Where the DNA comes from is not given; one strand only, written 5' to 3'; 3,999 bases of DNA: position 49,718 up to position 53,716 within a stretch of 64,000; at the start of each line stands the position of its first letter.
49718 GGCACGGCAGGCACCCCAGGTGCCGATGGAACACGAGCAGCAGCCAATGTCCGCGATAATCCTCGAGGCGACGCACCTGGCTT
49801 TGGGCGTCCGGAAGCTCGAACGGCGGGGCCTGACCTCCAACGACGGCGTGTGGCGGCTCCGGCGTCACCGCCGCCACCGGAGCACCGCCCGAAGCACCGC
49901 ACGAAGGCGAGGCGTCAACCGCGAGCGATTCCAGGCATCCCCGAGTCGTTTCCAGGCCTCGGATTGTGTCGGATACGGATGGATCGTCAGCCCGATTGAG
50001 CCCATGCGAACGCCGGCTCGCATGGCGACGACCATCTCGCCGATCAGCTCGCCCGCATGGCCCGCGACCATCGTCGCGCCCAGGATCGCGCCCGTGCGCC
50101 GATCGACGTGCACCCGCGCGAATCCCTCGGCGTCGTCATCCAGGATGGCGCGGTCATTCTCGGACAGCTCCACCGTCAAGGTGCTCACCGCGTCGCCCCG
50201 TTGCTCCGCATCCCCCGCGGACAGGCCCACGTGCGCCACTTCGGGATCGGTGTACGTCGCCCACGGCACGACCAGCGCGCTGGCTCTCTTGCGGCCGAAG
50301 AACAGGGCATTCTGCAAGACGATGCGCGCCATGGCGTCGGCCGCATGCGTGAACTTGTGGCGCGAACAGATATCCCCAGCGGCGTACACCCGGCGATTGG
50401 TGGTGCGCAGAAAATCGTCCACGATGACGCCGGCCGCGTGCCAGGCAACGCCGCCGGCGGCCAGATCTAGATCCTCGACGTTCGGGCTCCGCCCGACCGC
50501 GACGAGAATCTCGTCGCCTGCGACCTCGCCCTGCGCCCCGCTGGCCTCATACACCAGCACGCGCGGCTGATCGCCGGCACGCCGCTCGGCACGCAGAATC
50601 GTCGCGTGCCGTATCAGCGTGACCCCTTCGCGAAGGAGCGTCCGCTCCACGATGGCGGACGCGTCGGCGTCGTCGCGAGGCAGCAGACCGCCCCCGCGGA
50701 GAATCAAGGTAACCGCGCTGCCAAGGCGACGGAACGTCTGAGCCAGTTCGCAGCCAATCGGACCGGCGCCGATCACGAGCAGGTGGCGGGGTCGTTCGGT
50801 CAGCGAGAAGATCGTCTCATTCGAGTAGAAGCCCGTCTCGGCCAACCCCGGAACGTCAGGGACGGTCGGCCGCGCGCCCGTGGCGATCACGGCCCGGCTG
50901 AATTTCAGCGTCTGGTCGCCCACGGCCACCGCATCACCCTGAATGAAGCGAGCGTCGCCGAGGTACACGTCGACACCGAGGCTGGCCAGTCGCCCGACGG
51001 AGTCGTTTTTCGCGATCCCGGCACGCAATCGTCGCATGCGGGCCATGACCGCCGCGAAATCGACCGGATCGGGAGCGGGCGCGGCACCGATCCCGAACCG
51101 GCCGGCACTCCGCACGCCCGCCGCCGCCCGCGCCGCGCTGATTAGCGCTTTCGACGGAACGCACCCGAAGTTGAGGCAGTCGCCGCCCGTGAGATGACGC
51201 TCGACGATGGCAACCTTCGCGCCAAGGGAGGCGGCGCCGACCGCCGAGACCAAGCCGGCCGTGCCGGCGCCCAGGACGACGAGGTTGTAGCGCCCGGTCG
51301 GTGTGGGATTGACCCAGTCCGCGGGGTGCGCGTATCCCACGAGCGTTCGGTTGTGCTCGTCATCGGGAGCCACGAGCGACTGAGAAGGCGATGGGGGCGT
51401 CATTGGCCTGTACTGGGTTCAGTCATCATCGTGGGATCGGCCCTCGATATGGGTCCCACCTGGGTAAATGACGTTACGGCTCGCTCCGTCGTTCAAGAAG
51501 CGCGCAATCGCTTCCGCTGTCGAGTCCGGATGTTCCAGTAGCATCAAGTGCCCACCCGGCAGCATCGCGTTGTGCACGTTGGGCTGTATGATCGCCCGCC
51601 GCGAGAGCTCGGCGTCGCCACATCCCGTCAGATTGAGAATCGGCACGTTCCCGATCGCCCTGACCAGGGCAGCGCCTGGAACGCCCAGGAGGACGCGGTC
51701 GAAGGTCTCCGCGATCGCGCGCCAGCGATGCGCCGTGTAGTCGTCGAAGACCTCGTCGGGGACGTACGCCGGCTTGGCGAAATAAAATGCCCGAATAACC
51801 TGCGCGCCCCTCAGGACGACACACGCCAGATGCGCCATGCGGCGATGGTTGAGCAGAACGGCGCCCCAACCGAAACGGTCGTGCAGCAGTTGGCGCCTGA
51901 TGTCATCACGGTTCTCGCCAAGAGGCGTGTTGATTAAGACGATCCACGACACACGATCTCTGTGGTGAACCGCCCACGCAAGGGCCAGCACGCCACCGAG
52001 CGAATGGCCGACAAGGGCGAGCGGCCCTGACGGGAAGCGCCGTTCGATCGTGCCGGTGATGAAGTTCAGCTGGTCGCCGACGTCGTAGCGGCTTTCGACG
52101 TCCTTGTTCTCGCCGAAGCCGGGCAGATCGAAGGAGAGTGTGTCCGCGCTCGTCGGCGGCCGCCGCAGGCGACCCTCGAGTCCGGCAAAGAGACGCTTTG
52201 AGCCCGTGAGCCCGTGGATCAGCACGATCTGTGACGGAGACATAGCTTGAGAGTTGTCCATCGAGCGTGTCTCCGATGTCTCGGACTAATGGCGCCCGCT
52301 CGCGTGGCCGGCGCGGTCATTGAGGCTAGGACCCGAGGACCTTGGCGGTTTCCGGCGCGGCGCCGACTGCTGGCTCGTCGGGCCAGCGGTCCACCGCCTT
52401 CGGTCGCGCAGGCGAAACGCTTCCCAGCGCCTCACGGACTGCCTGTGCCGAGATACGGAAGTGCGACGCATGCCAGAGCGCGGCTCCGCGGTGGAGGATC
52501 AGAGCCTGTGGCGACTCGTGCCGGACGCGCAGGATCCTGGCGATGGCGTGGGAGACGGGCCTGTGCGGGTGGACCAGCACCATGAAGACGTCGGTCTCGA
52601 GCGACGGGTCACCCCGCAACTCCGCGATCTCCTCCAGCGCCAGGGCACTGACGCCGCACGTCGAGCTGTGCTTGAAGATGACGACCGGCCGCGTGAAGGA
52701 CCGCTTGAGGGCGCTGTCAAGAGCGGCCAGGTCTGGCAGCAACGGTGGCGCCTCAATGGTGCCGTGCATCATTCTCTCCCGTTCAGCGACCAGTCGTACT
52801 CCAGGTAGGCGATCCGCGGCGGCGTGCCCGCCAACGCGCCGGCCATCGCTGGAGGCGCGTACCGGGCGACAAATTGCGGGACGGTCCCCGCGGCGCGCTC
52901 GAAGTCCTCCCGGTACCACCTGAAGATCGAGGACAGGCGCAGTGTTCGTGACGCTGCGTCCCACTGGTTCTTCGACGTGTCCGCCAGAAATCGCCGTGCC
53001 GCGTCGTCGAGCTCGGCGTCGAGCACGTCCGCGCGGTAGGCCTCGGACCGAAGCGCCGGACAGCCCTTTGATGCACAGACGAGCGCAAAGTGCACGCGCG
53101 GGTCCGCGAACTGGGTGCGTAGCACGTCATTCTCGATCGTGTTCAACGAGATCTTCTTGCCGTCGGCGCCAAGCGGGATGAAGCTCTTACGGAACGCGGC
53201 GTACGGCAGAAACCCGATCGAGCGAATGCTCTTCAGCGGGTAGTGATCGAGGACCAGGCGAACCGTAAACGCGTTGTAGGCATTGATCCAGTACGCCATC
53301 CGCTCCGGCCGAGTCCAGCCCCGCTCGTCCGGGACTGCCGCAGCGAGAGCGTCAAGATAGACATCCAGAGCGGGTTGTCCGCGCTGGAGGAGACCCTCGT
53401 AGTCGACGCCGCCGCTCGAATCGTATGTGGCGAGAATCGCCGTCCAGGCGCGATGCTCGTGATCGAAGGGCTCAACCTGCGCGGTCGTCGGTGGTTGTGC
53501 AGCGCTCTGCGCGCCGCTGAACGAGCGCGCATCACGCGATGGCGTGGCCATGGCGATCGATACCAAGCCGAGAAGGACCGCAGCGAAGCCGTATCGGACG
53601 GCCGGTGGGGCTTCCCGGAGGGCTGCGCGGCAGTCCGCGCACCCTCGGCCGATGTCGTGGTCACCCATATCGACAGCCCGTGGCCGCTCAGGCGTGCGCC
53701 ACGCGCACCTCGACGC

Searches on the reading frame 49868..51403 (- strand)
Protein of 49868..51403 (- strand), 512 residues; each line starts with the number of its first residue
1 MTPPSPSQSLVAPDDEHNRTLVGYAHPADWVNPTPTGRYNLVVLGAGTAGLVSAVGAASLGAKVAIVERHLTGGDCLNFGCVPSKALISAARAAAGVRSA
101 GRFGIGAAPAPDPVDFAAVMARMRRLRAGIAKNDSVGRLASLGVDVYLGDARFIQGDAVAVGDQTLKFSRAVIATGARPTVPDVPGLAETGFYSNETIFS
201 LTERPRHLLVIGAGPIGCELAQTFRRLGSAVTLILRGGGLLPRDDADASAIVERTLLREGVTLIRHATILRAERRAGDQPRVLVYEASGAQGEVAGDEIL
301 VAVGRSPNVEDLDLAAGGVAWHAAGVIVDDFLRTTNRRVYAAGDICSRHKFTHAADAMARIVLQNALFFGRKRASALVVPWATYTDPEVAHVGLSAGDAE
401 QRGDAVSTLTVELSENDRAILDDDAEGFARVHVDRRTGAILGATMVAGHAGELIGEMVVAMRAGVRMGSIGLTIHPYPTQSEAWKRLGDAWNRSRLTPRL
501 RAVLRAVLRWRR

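Call 16: search_protein_families(library=ncbifam, proteins=[window:49868-51403:-], max_evalue=0.00001)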
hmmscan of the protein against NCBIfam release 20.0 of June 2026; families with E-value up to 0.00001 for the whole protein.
window:49868-51403:- (512 aa): 41 families (the best 25 are shown)
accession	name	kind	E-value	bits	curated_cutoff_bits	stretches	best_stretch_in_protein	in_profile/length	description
NF004991.0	PRK06370.1-3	subfamily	2.1e-217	722.7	620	1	8-512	5-508/509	FAD-containing oxidoreductase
TIGR02053.1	MerA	equivalog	3.1e-111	372.6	454.45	1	39-485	1-447/465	mercury(II) reductase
TIGR01350.1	lipoamide_DH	equivalog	2.6e-101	339.6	408.8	1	39-486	2-449/461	dihydrolipoyl dehydrogenase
NF004992.0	PRK06370.1-4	equivalog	2.2e-92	309.9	629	1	38-484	4-448/459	FAD-containing oxidoreductase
NF004947.0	PRK06292.2-5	equivalog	1.2e-84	284.9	592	1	38-484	3-451/474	dihydrolipoyl dehydrogenase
NF005884.0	PRK07846.1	equivalog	9.4e-79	265.1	501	1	38-468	3-427/454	mycothione reductase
NF004946.0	PRK06292.2-4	subfamily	5.3e-77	259.6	634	1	38-485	3-464/487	dihydrolipoyl dehydrogenase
NF004990.0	PRK06370.1-1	equivalog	4.6e-76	256.3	842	1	37-483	3-447/459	FAD-containing oxidoreductase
NF010311.1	PRK13748.1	subfamily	3e-75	254.1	600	1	38-486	97-543/560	mercury(II) reductase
TIGR03452.1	mycothione_red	equivalog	1.3e-71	241.9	635.65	1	38-466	2-426/452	mycothione reductase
NF004776.0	PRK06116.1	equivalog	1e-70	239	480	1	38-483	4-445/450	glutathione-disulfide reductase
NF005883.0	PRK07845.1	equivalog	3.5e-70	237.3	479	1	40-481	4-449/466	NAD(P)H-quinone dehydrogenase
NF004939.0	PRK06292.1-1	equivalog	4.6e-68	230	435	1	39-458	6-424/476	dihydrolipoyl dehydrogenase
NF004943.0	PRK06292.2-1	equivalog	8.5e-67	225.9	432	1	38-485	3-449/456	dihydrolipoyl dehydrogenase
TIGR01424.1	gluta_reduc_2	equivalog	2.8e-65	220.6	606.05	1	39-482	3-440/446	glutathione-disulfide reductase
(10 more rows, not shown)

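Call 17: search_protein_families(library=pfam, proteins=[window:49868-51403:-], max_evalue=0.00001)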
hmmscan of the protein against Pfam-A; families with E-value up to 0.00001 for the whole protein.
window:49868-51403:- (512 aa): 6 families
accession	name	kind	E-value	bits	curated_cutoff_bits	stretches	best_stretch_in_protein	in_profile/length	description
PF07992.20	Pyr_redox_2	-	9.8e-57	193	26.1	1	39-358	1-290/291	Pyridine nucleotide-disulphide oxidoreductase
PF02852.28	Pyr_redox_dim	-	1.2e-27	96.7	25.3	1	379-486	1-108/110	Pyridine nucleotide-disulphide oxidoreductase, dimerisation domain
PF00070.33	Pyr_redox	-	6.7e-20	71.8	22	1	207-276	1-70/82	Pyridine nucleotide-disulphide oxidoreductase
PF13738.12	Pyr_redox_3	-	4.4e-08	33.2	30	0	164-325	121-285/305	Pyridine nucleotide-disulphide oxidoreductase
PF01262.27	AlaDh_PNT_C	-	1.1e-06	28.7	23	0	40-70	30-60/214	Alanine dehydrogenase/PNT, C-terminal domain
PF01134.28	GIDA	-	4.7e-06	26.3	22.1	0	41-102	2-61/391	Glucose inhibited division protein A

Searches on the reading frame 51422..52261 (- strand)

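Call 16: search_protein_families(library=ncbifam, proteins=[window:51422-52261:-], max_evalue=0.00001)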
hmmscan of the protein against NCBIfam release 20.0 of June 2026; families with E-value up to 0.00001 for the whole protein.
window:51422-52261:- (280 aa): 8 families
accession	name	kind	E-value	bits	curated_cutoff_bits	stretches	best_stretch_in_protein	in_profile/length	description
TIGR03695.1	menH_SHCHC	equivalog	5.3e-16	58.8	208.55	1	11-134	4-126/252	2-succinyl-6-hydroxy-2,4-cyclohexadiene-1-carboxylate synthase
NF011457.0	PRK14875.1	equivalog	3.7e-11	42.6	307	1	10-111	133-230/372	acetoin dehydrogenase dihydrolipoyllysine-residue acetyltransferase subunit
NF002938.0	PRK03592.1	equivalog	5.5e-11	42.3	241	1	10-113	31-130/298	haloalkane dehalogenase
NF051488.1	bifunc_PcaDC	exception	2.2e-10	40.2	390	1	9-112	12-111/375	bifunctional 3-oxoadipate enol-lactonase/4-carboxymuconolactone decarboxylase PcaDC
NF008340.0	PRK11126.1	equivalog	2.7e-09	36.7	261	1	7-128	12-128/255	2-succinyl-6-hydroxy-2,4-cyclohexadiene-1-carboxylate synthase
TIGR01738.1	bioH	equivalog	4.4e-09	36.3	206.95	1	10-113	5-100/245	pimeloyl-ACP methyl ester esterase BioH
TIGR02427.1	protocat_pcaD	equivalog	1.6e-08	34.2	255.85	1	11-112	15-112/251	3-oxoadipate enol-lactonase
NF051487.1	bifunc_PcaCD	exception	7.6e-06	25.3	430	0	8-113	171-272/413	bifunctional 4-carboxymuconolactone decarboxylase/3-oxoadipate enol-lactonase PcaCD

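Call 17: search_protein_families(library=pfam, proteins=[window:51422-52261:-], max_evalue=0.00001)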
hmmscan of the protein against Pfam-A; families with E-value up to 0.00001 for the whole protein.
window:51422-52261:- (280 aa): 4 families
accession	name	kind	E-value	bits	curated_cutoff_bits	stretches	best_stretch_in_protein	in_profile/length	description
PF00561.26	Abhydrolase_1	-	4e-18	66.4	25.8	1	12-124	3-119/245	alpha/beta hydrolase fold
PF12697.13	Abhydrolase_6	-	9.7e-18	66.1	26.3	1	12-251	1-217/217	Alpha/beta hydrolase family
PF12146.15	Hydrolase_4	-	2.9e-10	40.3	27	1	11-117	6-114/239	Serine aminopeptidase, S33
PF00975.26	Thioesterase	-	3.2e-10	41.1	26.4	1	11-97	2-84/226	Thioesterase domain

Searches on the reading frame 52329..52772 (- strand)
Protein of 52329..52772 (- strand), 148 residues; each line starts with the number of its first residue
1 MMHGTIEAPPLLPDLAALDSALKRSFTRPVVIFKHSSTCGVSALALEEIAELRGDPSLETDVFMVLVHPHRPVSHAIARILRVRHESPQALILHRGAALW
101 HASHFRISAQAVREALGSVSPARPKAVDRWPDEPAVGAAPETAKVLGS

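Call 16: search_protein_families(library=ncbifam, proteins=[window:52329-52772:-], max_evalue=0.00001)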
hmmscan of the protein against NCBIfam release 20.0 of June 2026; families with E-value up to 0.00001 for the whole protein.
window:52329-52772:- (148 aa): 1 family
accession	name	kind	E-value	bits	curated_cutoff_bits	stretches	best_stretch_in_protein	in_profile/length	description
TIGR04019.1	B_thiol_YtxJ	hypoth_equivalog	2e-27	95.2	77.25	1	14-113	5-104/105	bacillithiol system redox-active protein YtxJ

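Call 17: search_protein_families(library=pfam, proteins=[window:52329-52772:-], max_evalue=0.00001)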
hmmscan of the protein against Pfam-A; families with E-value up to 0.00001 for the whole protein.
window:52329-52772:- (148 aa): 1 family
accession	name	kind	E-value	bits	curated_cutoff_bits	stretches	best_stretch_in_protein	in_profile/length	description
PF11009.14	BrxC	-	4.4e-25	88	24.2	1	15-111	6-101/102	Monothiol bacilliredoxin BrxC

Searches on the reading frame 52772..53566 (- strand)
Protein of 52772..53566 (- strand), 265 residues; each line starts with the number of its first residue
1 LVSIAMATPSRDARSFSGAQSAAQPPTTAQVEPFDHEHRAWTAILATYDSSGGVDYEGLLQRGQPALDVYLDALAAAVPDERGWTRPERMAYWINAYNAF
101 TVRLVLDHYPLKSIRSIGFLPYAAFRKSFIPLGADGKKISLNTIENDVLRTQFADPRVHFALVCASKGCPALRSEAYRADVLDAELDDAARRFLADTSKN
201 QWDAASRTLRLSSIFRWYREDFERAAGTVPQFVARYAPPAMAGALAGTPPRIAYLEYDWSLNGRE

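Call 16: search_protein_families(library=ncbifam, proteins=[window:52772-53566:-], max_evalue=0.00001)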
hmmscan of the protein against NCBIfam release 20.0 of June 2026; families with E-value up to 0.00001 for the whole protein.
window:52772-53566:- (265 aa): 0 families

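Call 17: search_protein_families(library=pfam, proteins=[window:52772-53566:-], max_evalue=0.00001)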
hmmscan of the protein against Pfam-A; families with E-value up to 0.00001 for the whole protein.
window:52772-53566:- (265 aa): 1 family
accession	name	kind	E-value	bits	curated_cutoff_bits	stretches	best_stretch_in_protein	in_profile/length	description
PF04784.19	DUF547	-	6.3e-28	97.7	27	1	83-194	3-125/125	Protein of unknown function, DUF547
